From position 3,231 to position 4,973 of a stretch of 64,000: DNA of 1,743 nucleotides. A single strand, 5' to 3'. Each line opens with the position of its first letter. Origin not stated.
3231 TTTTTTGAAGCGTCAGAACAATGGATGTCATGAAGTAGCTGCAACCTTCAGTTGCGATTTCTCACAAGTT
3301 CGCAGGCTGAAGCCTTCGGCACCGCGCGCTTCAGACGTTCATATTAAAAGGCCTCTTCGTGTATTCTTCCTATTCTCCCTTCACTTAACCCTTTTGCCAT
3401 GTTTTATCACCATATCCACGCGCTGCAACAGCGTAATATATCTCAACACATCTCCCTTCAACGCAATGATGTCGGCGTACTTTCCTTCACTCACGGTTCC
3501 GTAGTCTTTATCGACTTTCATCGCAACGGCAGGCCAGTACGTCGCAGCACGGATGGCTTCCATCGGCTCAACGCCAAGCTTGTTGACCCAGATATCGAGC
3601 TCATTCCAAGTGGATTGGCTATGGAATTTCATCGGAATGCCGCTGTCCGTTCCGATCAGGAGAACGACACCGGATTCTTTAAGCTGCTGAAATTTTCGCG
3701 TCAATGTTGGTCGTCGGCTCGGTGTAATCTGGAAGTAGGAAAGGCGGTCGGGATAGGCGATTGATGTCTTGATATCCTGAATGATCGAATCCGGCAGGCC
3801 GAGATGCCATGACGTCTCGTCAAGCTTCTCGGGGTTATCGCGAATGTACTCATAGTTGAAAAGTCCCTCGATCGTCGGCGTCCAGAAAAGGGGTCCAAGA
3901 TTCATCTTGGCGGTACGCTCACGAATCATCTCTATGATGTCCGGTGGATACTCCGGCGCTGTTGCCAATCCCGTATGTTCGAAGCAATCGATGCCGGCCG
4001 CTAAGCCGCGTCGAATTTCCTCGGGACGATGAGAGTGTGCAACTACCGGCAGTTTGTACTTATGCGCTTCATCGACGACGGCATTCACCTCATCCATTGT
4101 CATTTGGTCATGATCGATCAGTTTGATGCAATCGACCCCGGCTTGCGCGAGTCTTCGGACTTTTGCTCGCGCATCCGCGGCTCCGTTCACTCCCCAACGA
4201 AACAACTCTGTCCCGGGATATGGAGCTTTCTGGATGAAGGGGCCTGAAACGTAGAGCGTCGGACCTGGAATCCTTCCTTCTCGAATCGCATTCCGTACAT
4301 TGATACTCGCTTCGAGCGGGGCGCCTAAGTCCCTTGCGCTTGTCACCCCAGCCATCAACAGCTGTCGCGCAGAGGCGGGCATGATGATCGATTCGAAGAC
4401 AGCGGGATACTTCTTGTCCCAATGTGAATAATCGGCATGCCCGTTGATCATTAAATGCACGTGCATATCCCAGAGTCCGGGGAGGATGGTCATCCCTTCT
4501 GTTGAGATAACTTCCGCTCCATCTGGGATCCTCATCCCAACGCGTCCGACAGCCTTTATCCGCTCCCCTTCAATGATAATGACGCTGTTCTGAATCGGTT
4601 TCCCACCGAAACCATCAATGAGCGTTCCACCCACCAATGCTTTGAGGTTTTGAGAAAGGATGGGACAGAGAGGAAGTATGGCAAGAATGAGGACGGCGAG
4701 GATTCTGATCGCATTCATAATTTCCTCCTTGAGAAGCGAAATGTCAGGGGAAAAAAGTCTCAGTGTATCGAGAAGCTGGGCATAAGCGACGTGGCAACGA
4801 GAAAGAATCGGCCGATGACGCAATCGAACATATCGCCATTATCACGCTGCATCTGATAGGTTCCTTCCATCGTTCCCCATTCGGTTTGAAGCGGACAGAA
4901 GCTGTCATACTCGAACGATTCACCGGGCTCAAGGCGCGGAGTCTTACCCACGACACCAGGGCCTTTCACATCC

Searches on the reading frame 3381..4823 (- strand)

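Call 79: search_protein_families(library=pfam, proteins=[window:3381-4823:-], max_evalue=0.00001)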
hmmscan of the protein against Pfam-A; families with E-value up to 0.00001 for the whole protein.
window:3381-4823:- (480 aa): 2 families
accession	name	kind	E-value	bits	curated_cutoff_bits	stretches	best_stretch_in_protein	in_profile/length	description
PF01979.26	Amidohydro_1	-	3.4e-31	109.2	25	1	112-479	1-345/345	Amidohydrolase family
PF07969.17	Amidohydro_3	-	3.1e-12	47.1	29.7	1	373-479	354-471/472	Amidohydrolase family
